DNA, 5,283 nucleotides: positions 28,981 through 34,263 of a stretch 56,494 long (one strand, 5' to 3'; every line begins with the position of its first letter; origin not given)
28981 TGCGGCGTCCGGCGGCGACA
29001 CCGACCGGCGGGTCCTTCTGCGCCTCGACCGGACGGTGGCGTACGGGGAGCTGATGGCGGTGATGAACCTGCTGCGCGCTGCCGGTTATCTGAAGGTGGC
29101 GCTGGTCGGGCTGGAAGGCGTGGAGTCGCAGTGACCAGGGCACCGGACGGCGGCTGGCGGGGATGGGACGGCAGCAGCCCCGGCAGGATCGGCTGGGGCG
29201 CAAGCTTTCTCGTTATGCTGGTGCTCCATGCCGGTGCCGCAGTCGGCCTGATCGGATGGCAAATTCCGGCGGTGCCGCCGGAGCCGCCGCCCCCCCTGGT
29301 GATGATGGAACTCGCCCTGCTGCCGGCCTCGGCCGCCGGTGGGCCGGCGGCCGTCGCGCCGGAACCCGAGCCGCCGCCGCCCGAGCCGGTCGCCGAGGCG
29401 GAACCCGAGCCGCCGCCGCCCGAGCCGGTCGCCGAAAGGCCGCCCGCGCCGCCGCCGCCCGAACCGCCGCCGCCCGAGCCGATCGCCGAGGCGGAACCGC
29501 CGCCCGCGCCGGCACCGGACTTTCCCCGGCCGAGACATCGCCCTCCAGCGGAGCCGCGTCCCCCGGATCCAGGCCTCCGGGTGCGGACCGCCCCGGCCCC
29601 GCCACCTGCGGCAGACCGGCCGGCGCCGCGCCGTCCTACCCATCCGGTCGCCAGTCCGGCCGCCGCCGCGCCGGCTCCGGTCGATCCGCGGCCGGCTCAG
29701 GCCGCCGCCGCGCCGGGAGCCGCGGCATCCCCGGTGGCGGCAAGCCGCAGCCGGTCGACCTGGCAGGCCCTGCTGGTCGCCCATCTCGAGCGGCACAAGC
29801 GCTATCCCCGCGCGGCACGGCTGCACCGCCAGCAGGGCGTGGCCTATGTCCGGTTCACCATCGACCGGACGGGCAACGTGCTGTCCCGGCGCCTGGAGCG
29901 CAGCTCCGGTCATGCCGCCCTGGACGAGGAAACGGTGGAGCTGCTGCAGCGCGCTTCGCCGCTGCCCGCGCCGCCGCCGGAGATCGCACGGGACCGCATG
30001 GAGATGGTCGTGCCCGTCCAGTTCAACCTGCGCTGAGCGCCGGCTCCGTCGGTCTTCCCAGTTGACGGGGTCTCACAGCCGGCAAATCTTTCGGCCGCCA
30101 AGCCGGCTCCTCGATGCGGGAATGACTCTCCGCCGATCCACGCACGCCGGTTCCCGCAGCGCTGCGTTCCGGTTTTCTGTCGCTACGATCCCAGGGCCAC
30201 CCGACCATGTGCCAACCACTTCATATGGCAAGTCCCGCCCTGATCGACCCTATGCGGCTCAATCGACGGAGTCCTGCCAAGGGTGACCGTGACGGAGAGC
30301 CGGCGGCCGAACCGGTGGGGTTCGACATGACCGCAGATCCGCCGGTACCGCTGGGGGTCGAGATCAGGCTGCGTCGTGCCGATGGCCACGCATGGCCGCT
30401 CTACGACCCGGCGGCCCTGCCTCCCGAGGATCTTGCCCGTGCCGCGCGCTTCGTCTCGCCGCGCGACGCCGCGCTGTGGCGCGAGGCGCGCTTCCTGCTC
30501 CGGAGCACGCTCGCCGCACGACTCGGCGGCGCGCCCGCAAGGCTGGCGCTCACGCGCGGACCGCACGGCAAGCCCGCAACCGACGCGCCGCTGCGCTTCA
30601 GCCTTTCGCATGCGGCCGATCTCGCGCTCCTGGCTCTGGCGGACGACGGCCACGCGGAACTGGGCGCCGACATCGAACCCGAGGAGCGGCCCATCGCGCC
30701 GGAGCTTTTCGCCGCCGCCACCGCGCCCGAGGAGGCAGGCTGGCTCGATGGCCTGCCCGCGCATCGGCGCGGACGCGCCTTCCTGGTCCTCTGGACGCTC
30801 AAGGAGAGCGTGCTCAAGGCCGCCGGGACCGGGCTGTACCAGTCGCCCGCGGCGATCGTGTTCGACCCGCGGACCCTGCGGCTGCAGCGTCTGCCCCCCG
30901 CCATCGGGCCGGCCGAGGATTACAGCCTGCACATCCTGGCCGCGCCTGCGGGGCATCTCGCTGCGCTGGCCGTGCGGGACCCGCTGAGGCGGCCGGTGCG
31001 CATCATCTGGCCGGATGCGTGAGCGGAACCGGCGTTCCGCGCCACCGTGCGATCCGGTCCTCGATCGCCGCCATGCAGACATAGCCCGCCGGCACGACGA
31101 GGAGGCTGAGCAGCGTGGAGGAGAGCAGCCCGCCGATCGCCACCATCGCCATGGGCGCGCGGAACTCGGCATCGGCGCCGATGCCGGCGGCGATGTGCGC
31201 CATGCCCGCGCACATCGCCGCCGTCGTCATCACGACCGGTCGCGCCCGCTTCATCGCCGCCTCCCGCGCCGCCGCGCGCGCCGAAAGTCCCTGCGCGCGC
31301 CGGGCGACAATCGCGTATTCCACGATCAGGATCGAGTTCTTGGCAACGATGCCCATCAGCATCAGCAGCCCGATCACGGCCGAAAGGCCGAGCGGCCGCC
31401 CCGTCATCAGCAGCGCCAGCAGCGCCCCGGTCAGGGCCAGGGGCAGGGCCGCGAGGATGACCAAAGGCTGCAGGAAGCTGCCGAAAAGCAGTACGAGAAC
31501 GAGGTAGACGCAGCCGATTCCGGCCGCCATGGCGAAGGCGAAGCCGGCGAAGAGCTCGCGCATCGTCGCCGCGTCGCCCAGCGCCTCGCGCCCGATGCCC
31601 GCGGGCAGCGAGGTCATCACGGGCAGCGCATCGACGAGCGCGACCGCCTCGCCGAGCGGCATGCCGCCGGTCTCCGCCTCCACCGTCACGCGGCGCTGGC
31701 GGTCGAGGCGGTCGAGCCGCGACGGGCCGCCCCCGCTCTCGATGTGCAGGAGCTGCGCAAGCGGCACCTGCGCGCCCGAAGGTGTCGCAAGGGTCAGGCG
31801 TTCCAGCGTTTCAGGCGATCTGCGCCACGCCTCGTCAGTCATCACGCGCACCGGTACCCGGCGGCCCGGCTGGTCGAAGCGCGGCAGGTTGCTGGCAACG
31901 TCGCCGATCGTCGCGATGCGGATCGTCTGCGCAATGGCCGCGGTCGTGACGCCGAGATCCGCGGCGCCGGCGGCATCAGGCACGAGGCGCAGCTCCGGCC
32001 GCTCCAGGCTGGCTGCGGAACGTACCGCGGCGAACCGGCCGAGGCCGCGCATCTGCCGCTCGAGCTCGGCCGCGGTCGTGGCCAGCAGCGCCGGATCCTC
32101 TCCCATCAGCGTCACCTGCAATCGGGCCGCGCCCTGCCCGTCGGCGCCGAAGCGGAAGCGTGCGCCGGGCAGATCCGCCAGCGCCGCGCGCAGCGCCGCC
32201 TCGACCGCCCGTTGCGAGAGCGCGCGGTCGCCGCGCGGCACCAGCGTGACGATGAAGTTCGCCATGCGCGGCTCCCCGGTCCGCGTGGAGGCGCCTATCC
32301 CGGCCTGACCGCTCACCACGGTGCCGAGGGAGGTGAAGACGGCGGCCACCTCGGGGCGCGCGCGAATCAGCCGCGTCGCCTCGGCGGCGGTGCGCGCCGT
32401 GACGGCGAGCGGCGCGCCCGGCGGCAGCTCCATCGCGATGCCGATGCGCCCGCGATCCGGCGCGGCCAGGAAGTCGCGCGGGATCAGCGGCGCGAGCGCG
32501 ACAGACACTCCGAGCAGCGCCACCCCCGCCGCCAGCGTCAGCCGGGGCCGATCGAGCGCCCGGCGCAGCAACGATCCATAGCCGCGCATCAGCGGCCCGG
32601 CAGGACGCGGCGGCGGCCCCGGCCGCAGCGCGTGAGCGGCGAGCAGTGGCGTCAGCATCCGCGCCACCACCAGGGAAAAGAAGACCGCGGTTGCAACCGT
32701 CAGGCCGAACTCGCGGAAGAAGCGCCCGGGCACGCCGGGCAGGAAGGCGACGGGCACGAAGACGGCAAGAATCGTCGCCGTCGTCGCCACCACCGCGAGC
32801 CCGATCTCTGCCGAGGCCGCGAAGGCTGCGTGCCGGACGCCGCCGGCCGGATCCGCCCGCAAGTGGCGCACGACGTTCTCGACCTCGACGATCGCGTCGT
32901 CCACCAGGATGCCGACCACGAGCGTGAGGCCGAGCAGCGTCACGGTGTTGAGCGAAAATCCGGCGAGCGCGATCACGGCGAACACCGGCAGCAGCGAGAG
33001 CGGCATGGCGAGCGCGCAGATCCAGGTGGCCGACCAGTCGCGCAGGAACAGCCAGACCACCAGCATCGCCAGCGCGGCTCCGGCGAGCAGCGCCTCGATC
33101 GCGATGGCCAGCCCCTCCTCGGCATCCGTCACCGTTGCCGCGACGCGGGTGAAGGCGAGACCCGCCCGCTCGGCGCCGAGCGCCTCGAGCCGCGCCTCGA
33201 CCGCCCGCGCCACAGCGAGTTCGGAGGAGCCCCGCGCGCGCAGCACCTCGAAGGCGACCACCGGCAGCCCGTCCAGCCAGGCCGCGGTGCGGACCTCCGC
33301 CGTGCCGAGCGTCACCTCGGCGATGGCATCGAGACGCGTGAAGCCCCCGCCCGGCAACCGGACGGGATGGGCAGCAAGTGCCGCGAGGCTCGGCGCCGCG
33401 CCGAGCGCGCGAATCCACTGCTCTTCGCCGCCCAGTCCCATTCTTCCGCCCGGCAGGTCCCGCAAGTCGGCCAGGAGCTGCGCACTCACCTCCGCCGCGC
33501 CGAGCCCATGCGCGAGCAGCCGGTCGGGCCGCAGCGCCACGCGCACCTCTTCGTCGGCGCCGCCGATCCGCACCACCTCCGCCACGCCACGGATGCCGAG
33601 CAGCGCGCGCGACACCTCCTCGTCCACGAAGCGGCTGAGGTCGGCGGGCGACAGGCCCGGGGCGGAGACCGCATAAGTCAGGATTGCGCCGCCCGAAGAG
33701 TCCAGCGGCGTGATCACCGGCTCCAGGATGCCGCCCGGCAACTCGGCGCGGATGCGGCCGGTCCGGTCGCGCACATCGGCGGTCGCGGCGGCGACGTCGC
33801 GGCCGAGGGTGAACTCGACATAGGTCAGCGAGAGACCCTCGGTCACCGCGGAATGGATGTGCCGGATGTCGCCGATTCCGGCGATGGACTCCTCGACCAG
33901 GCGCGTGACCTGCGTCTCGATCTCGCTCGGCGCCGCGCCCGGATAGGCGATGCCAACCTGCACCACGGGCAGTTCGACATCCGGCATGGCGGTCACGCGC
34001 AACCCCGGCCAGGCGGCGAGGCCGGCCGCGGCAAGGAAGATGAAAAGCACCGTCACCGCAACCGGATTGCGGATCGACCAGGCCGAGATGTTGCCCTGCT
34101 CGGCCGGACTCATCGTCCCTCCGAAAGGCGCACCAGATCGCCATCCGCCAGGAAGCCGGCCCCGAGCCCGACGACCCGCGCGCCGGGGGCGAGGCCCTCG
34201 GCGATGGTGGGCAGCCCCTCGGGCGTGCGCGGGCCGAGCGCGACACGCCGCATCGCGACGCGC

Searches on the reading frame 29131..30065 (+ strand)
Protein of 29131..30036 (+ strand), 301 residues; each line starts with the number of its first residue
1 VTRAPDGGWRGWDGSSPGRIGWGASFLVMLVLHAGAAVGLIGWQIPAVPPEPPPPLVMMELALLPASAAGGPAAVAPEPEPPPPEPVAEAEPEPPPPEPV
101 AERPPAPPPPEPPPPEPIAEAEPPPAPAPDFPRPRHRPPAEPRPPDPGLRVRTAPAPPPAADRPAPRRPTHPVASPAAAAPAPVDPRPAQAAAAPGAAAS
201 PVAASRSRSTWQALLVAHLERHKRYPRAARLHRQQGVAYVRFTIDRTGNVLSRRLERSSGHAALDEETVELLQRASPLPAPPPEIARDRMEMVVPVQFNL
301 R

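Call 41: search_protein_families(library=pfam, proteins=[window:29131-30036:+, window:29163-30065:+], max_evalue=0.1)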
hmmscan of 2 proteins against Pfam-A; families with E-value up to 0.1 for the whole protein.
window:29131-30036:+ (301 aa): 2 families
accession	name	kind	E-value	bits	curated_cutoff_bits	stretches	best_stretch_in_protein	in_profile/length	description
PF03544.19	TonB_C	-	4.6e-15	56.3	24.6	1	222-300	2-79/79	Gram-negative bacterial TonB protein C-terminal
PF13103.11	TonB_2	-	5.2e-13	49.4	22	1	210-293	3-82/85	TonB C terminal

window:29163-30065:+ (300 aa): 0 families

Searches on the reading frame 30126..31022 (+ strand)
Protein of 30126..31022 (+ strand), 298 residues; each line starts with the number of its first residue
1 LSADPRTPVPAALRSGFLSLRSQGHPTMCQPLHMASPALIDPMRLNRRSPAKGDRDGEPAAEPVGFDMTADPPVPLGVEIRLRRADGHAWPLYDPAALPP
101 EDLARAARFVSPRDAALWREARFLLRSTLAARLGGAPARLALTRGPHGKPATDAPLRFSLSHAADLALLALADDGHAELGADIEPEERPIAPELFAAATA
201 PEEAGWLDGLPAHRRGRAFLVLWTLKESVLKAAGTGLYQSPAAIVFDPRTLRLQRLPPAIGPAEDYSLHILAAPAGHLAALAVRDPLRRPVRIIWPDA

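Call 6: search_protein_families(library=pfam, proteins=[window:30126-31022:+], max_evalue=0.001)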
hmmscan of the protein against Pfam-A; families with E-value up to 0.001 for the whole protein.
window:30126-31022:+ (298 aa): 2 families
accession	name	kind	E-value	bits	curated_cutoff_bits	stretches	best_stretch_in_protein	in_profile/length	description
PF01648.25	ACPS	-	5.7e-13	49.3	25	1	179-248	2-78/111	4'-phosphopantetheinyl transferase superfamily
PF22624.1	AASDHPPT_N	-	1.4e-05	25.7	27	1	97-170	16-96/100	4'-phosphopantetheinyl transferase, N-terminal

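Call 65: search_protein_families(library=ncbifam, proteins=[window:30126-31022:+], max_evalue=0.00001)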
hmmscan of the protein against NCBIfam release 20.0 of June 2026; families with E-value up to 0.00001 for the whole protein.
window:30126-31022:+ (298 aa): 2 families
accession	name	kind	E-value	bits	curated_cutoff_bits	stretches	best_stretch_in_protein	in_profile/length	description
NF042922.1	4PPT_HetI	equivalog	3e-15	56.2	370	1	97-283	39-224/235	4'-phosphopantetheinyl transferase HetI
NF007676.0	PRK10351.1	equivalog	1e-10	41.5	174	1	117-239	33-149/195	4'-phosphopantetheinyl transferase AcpT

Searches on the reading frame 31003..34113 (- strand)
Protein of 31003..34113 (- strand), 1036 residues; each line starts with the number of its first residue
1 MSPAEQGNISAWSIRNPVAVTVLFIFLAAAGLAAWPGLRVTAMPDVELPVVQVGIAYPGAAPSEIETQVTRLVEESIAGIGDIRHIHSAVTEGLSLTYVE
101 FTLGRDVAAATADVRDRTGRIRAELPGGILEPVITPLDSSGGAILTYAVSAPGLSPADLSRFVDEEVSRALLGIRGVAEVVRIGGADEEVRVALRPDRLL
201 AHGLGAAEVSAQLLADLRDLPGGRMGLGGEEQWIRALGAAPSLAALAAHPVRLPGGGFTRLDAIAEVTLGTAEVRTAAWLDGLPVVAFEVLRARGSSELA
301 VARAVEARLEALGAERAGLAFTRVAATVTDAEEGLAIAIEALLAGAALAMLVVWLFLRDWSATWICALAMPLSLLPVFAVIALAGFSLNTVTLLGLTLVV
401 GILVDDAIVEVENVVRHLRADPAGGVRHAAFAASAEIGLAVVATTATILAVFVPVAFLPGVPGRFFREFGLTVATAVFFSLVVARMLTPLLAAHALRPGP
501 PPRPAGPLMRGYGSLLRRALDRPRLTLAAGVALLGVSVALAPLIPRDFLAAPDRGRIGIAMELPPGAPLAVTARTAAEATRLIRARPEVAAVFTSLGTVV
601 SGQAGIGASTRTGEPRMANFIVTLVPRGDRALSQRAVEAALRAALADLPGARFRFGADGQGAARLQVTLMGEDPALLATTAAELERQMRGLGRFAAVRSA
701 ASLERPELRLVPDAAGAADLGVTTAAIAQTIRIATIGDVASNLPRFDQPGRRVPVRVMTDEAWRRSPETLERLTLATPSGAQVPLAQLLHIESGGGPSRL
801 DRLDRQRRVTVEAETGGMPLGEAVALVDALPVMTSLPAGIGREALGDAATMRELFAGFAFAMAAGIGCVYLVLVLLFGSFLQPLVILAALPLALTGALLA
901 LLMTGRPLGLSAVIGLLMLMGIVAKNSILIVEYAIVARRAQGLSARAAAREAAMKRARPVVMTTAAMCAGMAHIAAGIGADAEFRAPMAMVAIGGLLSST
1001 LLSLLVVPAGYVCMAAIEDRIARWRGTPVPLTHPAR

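Call 5: search_protein_families(library=pfam, proteins=[window:31003-34113:-], max_evalue=0.001)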
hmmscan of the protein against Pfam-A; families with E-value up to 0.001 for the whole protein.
window:31003-34113:- (1036 aa): 1 family
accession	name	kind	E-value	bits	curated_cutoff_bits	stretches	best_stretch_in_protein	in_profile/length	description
PF00873.25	ACR_tran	-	1.2e-212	709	28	1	10-1014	2-1020/1021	AcrB/AcrD/AcrF family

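Call 65: search_protein_families(library=ncbifam, proteins=[window:31003-34113:-], max_evalue=0.00001)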
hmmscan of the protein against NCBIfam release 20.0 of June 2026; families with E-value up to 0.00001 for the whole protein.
window:31003-34113:- (1036 aa): 11 families
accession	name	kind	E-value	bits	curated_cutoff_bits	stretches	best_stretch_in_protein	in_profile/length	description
NF033617.1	RND_permease_2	subfamily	6.2e-190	633.6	1250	1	10-1014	1-1007/1009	multidrug efflux RND transporter permease subunit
NF000282.2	RND_permease_1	subfamily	4.2e-139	465.3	1250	1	13-1014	4-1027/1029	multidrug efflux RND transporter permease subunit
TIGR00915.1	2A0602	subfamily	3.8e-126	422.3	940.35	1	12-1016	4-1030/1050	efflux RND transporter permease subunit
NF007905.0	PRK10614.1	equivalog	3e-117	392.7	1774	1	12-1023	6-1017/1025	multidrug efflux RND transporter permease subunit MdtC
NF007798.0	PRK10503.1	equivalog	3.8e-109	365.8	1584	1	2-1015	5-1023/1040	MdtB/MuxB family multidrug efflux RND transporter permease subunit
TIGR00914.1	2A0601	subfamily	8.4e-104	348.3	701.45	1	11-1015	7-1036/1051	CusA/CzcA family heavy metal efflux RND transporter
NF007133.0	PRK09579.1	equivalog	4e-100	335.9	1763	1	13-1018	7-1006/1017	multidrug efflux RND transporter permease subunit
NF007842.1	PRK10555.1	equivalog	4e-87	293.1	1854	1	13-1013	5-1025/1036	multidrug efflux RND transporter permease AcrD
NF007131.0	PRK09577.1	equivalog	6.4e-84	282.4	1768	1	13-1026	5-1034/1045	multidrug efflux RND transporter permease subunit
NF000037.1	RND_perm_OqxB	exception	6.8e-76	255.9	2200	1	10-1016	4-1036/1050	multidrug efflux RND transporter permease subunit OqxB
NF011706.2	PRK15127.1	equivalog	5.7e-70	236.4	2150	1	14-1014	6-1029/1049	multidrug efflux RND transporter permease subunit AcrB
